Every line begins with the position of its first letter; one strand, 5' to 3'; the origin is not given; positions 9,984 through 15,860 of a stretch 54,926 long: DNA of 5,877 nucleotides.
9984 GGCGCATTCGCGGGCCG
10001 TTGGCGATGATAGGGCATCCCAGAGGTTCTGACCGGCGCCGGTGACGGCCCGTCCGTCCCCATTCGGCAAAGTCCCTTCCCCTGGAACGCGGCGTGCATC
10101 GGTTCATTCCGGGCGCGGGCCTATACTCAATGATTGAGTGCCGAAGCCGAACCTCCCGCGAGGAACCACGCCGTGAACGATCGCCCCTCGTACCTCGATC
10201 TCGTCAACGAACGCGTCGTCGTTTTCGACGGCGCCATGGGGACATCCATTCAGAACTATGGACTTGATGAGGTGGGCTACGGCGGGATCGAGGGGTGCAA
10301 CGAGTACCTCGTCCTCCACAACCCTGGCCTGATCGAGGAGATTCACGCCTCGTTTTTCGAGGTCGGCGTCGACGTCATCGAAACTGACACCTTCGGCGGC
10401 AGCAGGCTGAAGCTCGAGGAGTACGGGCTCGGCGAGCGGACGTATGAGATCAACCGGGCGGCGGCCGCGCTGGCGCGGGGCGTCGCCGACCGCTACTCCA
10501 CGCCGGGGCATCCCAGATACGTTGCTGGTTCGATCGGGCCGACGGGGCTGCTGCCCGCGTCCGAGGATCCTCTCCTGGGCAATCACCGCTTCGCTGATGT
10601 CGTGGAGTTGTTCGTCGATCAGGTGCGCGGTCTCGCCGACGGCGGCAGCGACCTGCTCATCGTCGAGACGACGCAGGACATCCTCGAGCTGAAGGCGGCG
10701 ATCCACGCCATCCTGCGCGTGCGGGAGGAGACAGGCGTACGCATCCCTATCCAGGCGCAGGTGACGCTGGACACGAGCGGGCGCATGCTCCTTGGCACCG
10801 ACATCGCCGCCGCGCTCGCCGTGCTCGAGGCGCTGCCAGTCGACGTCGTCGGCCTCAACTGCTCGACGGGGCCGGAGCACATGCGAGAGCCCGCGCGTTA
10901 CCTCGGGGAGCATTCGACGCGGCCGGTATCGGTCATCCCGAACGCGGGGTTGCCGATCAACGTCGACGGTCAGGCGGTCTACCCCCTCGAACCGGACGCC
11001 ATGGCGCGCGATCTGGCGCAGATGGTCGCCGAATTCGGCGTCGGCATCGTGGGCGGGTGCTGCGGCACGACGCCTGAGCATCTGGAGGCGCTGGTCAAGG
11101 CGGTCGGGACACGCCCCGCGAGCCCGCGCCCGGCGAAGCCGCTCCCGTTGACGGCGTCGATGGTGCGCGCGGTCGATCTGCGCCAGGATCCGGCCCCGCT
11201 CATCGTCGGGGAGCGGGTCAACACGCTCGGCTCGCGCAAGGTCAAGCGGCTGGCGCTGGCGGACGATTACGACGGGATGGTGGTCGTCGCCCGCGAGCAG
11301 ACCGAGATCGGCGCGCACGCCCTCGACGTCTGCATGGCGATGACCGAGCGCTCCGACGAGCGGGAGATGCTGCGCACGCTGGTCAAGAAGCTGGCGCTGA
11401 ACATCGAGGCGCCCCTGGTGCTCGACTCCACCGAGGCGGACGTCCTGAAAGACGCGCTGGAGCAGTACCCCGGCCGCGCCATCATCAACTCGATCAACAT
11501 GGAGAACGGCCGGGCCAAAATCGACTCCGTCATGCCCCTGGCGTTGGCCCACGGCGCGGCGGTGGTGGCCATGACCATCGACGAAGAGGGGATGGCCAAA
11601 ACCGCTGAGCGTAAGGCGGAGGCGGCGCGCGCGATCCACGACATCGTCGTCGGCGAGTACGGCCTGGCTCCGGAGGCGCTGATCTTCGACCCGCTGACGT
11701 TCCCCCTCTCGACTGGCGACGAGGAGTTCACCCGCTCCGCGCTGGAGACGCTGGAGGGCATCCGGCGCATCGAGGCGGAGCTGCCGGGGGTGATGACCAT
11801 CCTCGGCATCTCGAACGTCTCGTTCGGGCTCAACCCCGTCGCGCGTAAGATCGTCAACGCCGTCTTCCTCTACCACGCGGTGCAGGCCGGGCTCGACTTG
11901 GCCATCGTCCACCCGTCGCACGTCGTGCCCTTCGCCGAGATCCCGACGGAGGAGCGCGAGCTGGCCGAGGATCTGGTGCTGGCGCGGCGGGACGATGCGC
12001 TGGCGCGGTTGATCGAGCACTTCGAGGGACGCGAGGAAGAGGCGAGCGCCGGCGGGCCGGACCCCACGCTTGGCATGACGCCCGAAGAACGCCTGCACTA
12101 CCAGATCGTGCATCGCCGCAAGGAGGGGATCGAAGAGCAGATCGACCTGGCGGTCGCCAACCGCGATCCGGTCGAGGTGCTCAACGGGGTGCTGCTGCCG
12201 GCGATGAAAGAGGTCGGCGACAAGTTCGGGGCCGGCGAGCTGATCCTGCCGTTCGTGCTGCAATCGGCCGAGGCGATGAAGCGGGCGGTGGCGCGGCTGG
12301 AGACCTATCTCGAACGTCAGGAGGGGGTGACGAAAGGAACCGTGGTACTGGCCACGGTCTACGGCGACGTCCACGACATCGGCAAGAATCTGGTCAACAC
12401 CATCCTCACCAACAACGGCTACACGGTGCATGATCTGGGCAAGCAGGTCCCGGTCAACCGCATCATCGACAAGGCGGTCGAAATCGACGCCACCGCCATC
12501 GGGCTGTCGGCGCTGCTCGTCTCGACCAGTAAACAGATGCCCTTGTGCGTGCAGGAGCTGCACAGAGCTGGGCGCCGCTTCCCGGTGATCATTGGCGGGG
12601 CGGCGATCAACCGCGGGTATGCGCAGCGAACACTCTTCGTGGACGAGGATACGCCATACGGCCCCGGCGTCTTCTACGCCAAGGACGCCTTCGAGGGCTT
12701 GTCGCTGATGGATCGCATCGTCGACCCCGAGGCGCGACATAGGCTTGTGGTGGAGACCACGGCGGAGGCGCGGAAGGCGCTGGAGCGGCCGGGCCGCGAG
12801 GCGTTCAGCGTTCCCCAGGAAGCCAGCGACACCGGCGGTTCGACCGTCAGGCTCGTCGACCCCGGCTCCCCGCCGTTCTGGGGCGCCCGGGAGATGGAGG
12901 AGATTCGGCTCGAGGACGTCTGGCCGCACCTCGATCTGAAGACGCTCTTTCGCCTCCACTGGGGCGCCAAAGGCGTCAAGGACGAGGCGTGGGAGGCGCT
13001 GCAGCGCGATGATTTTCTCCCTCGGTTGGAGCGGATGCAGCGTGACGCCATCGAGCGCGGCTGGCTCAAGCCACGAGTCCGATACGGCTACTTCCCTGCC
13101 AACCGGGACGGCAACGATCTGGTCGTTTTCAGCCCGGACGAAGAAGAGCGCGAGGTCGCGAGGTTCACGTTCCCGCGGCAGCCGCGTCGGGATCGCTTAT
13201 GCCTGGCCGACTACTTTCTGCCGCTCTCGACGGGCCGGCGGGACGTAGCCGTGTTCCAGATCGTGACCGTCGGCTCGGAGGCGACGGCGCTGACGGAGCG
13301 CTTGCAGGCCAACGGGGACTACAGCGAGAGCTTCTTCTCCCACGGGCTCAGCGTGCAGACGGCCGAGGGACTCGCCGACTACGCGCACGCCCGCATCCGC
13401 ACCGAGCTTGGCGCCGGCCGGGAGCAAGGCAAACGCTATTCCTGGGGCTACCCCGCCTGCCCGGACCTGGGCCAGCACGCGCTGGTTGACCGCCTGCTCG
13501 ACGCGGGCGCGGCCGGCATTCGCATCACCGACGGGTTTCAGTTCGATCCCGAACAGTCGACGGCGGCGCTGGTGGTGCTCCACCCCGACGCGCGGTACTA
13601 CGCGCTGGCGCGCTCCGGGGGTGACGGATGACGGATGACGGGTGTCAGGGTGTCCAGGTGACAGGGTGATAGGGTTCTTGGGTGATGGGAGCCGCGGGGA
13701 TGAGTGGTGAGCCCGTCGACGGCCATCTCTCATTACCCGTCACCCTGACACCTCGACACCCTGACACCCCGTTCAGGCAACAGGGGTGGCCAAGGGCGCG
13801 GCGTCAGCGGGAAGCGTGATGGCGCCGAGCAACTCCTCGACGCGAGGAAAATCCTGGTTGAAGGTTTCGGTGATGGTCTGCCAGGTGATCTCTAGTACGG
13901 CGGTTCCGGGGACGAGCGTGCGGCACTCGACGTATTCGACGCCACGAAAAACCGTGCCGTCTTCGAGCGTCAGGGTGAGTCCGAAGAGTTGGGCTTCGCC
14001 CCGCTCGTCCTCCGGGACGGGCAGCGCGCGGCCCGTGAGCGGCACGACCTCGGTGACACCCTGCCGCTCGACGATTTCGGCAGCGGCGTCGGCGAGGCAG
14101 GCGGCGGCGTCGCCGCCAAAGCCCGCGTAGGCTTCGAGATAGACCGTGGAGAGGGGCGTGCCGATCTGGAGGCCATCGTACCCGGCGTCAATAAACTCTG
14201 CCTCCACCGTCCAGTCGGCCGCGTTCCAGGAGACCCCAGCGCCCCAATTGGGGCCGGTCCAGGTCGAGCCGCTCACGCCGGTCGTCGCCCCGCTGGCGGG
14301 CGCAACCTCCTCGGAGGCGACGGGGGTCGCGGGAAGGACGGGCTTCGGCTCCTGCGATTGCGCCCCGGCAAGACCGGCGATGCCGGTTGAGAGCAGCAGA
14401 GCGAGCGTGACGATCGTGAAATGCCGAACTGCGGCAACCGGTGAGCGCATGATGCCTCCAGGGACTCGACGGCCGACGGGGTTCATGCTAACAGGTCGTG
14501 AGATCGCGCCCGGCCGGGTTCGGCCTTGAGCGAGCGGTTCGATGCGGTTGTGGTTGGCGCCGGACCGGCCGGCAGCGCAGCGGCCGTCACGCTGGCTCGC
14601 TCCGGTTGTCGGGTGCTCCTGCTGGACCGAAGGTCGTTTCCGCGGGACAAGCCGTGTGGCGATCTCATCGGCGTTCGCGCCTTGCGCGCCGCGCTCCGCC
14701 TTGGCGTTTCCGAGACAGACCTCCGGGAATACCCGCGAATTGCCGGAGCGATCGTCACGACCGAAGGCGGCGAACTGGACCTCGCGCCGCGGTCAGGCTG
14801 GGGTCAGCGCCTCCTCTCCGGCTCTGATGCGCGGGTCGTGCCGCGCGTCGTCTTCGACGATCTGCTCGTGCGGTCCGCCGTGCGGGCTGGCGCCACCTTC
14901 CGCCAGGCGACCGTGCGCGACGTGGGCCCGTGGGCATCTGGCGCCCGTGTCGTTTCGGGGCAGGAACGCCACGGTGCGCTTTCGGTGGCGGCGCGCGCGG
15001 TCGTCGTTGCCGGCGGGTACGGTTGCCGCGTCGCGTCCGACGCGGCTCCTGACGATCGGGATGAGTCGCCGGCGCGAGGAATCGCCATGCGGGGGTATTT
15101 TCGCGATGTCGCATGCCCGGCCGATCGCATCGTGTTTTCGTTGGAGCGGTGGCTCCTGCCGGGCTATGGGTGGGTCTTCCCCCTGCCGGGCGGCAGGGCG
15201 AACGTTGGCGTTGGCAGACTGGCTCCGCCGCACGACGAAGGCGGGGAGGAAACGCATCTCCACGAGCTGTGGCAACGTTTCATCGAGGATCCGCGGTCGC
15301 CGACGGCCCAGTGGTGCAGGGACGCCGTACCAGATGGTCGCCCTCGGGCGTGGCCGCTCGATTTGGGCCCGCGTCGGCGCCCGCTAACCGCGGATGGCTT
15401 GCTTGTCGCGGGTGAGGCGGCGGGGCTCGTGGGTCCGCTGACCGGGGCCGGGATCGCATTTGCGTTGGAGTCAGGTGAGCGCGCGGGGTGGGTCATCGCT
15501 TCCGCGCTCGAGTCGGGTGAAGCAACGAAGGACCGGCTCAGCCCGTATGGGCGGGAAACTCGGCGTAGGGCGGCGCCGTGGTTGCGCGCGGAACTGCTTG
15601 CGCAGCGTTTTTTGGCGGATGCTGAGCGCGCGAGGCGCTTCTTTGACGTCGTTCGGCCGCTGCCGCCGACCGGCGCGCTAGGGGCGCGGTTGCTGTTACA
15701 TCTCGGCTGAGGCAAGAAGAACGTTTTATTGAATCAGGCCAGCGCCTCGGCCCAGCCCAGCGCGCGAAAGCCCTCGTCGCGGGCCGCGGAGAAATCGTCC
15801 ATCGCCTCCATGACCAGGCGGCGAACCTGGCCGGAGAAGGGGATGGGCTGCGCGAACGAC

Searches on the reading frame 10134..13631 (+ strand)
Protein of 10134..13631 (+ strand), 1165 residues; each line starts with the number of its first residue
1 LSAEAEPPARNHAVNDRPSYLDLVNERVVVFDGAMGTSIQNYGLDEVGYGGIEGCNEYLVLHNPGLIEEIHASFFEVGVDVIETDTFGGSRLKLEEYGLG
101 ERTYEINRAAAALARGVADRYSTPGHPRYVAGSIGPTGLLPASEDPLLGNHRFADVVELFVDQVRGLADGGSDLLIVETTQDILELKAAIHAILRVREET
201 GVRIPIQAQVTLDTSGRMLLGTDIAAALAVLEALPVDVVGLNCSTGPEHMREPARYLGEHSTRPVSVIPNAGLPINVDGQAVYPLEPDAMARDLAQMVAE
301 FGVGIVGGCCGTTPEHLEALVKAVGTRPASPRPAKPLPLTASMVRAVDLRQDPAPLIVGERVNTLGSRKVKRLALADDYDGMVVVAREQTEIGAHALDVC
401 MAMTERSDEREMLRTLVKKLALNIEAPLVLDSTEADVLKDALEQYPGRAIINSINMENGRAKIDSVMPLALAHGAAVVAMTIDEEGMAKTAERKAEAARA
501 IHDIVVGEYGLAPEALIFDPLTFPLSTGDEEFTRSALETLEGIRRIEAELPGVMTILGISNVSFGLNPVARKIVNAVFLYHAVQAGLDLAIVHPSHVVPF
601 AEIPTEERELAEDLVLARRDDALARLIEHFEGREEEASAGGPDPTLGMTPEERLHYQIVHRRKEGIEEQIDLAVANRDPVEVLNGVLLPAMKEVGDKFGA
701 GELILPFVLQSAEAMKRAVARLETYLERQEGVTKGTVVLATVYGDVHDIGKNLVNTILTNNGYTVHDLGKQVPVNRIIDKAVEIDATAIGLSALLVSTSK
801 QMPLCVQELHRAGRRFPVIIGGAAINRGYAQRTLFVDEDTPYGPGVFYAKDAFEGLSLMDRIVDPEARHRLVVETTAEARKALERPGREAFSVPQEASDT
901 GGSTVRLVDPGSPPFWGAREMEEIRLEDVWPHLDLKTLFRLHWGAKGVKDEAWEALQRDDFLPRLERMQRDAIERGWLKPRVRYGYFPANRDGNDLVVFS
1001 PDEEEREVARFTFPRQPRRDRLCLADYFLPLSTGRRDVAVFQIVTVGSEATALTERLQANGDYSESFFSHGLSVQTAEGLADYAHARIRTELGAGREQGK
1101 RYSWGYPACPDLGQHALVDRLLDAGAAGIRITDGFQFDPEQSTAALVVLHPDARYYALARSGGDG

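Call 31: search_protein_families(library=pfam, proteins=[window:10134-13631:+])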
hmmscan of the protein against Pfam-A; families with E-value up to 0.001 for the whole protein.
window:10134-13631:+ (1165 aa): 6 families
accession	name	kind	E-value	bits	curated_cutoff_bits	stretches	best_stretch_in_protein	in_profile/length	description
PF02574.22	S-methyl_trans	-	2.1e-77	261.2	22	1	29-324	1-283/283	Homocysteine S-methyltransferase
PF00809.28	Pterin_bind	-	1.1e-38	133.7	25.5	1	359-593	1-244/244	Pterin binding enzyme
PF02965.22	Met_synt_B12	-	1.3e-29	104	25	1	955-1160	34-259/273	Vitamin B12 dependent methionine synthase, activation domain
PF02310.24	B12-binding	-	1e-19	71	32.1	1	736-826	2-92/121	B12 binding domain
PF02607.22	B12-binding_2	-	2.1e-19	69.9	23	1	651-723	2-74/74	B12 binding domain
PF03599.22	CdhD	-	2.2e-05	23.9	24.8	1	396-506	69-174/387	CO dehydrogenase/acetyl-CoA synthase delta subunit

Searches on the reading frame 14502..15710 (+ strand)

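Call 31: search_protein_families(library=pfam, proteins=[window:14502-15710:+])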
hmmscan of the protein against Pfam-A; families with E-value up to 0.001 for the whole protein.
window:14502-15710:+ (402 aa): 9 families
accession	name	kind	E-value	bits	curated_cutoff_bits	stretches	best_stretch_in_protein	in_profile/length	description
PF01494.25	FAD_binding_3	-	3.5e-17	63.1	22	2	14-178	3-164/349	FAD binding domain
PF01266.30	DAO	-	7.3e-12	45.9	27.9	2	14-47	1-34/353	FAD dependent oxidoreductase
PF05834.18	Lycopene_cycl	-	2.1e-09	37.4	23.4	0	300-389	258-347/380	Lycopene cyclase protein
PF13450.12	NAD_binding_8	-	2e-07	31.6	21.9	1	17-45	1-29/68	NAD(P)-binding Rossmann-like domain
PF12831.13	FAD_oxidored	-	7.5e-07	29.2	27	1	14-46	1-33/416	FAD dependent oxidoreductase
PF01134.28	GIDA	-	7.5e-06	25.7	22.1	1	14-41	1-28/391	Glucose inhibited division protein A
PF07992.20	Pyr_redox_2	-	9.6e-06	25.7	26.1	1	14-51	2-40/291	Pyridine nucleotide-disulphide oxidoreductase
PF03486.20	HI0933_like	-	6.5e-05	22.9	50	1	14-45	2-33/244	HI0933-like protein Rossmann domain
PF00890.30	FAD_binding_2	-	0.00016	21.5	20.4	1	14-43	1-30/414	FAD binding domain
